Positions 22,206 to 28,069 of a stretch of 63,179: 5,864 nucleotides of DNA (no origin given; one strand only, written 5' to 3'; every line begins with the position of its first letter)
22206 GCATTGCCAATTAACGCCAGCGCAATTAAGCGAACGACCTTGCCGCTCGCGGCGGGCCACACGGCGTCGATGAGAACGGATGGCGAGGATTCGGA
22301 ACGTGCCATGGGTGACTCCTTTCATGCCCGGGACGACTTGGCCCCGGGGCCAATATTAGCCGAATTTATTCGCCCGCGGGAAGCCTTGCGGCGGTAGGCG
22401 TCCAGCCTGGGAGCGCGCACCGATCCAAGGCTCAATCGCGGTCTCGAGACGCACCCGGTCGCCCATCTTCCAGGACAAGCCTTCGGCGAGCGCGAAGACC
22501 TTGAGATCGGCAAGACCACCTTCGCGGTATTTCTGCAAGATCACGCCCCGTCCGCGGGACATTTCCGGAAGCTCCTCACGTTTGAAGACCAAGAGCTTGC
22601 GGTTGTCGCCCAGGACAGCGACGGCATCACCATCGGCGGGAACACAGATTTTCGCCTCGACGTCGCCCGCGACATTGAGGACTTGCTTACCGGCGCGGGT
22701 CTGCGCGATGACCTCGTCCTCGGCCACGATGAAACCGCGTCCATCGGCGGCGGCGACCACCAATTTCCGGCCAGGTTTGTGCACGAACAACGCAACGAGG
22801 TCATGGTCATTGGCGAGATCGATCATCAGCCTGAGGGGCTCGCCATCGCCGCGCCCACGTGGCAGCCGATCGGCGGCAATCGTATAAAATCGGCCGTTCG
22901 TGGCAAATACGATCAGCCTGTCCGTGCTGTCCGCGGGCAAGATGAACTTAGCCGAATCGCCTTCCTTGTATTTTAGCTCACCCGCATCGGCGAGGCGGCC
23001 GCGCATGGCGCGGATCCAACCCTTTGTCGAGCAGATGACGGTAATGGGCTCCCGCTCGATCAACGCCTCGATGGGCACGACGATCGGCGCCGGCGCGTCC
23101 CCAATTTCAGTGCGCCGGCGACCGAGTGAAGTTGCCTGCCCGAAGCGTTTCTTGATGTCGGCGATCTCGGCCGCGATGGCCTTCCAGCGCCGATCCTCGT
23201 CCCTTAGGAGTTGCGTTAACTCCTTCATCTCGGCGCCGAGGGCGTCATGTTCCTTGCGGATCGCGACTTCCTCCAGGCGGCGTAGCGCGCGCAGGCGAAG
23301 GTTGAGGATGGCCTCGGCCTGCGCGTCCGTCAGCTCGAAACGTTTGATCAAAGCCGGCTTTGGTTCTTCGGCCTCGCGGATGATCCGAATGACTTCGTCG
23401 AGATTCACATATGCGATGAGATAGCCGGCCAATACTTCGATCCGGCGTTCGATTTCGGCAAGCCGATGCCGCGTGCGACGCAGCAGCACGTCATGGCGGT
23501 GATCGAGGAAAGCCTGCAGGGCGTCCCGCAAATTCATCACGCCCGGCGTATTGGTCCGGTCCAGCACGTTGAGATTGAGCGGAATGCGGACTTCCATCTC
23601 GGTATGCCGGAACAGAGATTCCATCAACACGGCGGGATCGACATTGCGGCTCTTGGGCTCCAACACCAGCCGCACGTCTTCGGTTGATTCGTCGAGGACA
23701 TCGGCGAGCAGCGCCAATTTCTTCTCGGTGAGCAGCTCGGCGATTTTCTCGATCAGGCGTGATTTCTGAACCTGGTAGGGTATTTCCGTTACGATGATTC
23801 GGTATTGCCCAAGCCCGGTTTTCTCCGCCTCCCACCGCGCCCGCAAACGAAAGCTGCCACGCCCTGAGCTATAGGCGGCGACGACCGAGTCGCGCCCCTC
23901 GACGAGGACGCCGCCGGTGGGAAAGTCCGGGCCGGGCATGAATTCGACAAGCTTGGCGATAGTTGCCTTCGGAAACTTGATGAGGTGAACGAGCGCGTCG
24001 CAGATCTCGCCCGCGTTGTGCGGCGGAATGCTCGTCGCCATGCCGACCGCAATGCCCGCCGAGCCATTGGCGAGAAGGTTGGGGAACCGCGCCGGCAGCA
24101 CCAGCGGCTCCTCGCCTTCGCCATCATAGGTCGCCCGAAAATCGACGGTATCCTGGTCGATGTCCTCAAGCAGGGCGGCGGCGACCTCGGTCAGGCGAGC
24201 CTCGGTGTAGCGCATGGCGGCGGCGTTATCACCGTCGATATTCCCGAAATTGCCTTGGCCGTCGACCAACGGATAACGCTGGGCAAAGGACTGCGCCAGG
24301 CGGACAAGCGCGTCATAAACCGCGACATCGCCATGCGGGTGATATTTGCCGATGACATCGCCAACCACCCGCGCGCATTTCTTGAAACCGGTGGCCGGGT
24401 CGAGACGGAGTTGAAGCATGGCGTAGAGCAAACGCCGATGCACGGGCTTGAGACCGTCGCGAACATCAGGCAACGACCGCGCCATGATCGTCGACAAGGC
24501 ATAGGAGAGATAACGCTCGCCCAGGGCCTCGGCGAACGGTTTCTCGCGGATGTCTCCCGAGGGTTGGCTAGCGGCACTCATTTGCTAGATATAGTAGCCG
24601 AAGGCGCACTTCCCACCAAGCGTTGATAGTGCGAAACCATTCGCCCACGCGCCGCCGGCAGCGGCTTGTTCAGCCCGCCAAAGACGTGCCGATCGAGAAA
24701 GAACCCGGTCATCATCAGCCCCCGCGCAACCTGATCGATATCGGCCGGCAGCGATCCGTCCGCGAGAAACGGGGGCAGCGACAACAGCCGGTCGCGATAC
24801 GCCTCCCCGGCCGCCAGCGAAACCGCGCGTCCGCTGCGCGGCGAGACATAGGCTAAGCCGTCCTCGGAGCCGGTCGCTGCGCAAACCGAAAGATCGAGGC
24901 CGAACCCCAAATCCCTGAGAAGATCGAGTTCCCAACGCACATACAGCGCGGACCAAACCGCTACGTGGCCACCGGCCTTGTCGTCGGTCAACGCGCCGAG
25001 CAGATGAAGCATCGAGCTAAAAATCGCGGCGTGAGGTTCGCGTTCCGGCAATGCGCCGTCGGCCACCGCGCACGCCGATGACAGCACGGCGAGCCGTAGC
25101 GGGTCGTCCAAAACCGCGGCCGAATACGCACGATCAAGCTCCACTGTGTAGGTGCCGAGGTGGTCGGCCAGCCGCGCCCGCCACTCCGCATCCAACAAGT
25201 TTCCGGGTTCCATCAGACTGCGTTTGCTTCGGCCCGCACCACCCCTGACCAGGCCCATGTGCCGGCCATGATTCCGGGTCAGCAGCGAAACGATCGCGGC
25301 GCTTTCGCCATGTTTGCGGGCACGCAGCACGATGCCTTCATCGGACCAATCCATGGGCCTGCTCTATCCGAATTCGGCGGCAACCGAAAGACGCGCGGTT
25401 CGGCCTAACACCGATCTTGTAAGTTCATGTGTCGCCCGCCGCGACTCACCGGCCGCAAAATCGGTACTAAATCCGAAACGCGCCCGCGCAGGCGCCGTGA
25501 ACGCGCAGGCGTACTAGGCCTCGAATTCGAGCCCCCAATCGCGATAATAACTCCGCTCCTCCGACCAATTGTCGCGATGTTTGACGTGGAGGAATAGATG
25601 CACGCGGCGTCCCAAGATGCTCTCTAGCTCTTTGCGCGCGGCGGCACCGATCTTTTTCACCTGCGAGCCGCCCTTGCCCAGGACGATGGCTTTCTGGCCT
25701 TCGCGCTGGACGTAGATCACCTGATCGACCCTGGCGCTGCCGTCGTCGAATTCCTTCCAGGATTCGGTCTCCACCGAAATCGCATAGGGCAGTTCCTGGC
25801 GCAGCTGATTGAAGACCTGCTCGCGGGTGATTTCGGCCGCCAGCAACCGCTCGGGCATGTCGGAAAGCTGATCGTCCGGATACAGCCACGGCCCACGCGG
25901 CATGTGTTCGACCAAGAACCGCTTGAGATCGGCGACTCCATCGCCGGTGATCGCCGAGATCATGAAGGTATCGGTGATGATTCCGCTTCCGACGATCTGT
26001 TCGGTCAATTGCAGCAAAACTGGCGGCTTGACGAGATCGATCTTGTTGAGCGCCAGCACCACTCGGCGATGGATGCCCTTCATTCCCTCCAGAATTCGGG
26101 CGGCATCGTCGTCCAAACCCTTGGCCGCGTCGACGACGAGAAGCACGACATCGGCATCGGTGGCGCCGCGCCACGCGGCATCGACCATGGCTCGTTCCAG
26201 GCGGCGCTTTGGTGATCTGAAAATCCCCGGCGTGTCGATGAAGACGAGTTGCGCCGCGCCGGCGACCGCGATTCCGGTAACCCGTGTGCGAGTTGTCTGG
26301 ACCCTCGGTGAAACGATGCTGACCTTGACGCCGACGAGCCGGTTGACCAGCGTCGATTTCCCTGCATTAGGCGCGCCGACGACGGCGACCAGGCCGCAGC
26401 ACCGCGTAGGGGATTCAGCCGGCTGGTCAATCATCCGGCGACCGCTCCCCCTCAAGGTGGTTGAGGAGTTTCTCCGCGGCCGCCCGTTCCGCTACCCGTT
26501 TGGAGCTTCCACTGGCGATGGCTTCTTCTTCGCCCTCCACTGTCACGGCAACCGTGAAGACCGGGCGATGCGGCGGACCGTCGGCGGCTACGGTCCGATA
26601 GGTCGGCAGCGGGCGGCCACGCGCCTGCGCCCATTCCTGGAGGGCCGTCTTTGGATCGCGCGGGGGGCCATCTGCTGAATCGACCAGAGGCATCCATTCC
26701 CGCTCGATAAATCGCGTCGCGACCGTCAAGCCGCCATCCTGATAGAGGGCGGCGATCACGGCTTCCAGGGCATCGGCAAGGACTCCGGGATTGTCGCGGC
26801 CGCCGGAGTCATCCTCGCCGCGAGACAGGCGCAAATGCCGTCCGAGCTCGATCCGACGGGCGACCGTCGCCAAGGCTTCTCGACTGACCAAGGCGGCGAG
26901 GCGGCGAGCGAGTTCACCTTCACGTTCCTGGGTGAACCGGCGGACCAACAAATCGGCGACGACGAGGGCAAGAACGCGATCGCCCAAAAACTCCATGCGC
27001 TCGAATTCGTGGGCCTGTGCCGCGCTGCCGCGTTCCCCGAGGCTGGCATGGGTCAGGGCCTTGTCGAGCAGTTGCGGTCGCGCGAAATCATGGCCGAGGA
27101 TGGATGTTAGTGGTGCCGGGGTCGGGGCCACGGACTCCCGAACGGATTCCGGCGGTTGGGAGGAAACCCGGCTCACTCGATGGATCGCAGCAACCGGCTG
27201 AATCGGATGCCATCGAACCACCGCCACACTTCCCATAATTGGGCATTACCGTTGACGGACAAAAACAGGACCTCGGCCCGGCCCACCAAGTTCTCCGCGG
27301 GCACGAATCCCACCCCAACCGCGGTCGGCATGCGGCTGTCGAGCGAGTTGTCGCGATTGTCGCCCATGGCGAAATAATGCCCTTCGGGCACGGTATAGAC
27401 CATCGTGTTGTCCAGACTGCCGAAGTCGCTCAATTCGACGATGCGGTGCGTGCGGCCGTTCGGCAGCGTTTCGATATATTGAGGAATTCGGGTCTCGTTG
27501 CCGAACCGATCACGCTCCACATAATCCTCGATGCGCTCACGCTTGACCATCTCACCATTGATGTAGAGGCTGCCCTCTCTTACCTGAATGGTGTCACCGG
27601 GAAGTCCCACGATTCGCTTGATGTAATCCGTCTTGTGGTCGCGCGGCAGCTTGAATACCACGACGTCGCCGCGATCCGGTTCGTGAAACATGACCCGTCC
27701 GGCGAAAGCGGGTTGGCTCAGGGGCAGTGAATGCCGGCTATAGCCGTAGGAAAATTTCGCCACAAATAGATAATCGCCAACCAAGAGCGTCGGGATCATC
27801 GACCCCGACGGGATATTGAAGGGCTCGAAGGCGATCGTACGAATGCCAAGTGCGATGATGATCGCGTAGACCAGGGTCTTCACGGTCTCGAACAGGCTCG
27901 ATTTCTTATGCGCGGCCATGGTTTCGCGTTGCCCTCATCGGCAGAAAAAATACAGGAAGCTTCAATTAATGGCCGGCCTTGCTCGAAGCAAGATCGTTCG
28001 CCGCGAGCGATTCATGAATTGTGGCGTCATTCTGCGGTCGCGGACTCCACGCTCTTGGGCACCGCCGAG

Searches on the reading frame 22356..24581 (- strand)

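Call 47: search_protein_families(library=pfam, proteins=[window:22356-24581:-], max_evalue=0.00001)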
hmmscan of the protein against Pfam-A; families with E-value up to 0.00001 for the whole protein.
window:22356-24581:- (741 aa): 2 families
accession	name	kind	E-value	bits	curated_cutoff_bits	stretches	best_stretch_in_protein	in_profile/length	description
PF00521.26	DNA_topoisoIV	-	2.9e-143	478.3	31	1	35-473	1-431/432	DNA gyrase/topoisomerase IV, subunit A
PF03989.18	DNA_gyraseA_C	-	1.1e-09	38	27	0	655-689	4-39/48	DNA gyrase C-terminal domain, beta-propeller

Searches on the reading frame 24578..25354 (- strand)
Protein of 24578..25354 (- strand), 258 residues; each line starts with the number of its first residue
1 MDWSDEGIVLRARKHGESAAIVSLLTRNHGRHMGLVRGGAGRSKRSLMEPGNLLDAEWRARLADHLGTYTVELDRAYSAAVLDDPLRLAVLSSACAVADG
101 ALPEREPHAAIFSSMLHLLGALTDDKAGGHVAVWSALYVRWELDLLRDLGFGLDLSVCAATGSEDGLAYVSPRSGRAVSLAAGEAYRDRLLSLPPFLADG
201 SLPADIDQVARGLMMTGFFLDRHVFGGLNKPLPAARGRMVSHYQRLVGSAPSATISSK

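Call 48: search_protein_families(library=pfam, proteins=[window:24578-25354:-], max_evalue=0.00001)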
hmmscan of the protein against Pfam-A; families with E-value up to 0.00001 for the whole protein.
window:24578-25354:- (258 aa): 2 families
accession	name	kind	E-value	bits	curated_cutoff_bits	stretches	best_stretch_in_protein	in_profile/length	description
PF02565.21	RecO_C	-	1.3e-26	93.7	22.1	1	83-229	2-154/157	Recombination protein O C terminal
PF11967.14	RecO_N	-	7.1e-19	68.1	27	1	1-71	1-73/80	Recombination protein O N terminal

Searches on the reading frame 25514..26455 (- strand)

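Call 48: search_protein_families(library=pfam, proteins=[window:25514-26455:-], max_evalue=0.00001)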
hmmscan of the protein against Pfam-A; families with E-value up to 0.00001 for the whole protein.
window:25514-26455:- (313 aa): 7 families
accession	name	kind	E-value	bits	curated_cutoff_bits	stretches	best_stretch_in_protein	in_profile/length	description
PF01926.29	MMR_HSR1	-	1e-23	84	21.9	1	23-138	2-113/113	50S ribosome-binding GTPase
PF07650.23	KH_2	-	2.6e-17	62.8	22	1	221-297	1-77/78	KH domain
PF00009.33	GTP_EFTU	-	2e-12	47.5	26.5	1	23-186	6-187/188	Elongation factor Tu GTP binding domain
PF02421.24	FeoB_N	-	1.1e-11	45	27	1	23-178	3-153/156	Ferrous iron transport protein B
PF00350.29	Dynamin_N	-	2.3e-11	44.5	27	0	23-56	1-34/168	Dynamin family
PF03193.22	RsgA_GTPase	-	1.1e-07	32.3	30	0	23-78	109-168/174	RsgA GTPase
PF10662.15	PduV-EutP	-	6.8e-07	29.6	21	1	24-181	5-141/143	Ethanolamine utilisation - propanediol utilisation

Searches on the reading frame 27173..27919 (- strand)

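Call 48: search_protein_families(library=pfam, proteins=[window:27173-27919:-], max_evalue=0.00001)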
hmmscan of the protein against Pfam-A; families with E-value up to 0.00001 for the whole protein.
window:27173-27919:- (248 aa): 1 family
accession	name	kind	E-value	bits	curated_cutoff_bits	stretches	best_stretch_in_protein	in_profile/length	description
PF10502.14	Peptidase_S26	-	1.1e-55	188.6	22.9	1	10-219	2-167/168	Signal peptidase, peptidase S26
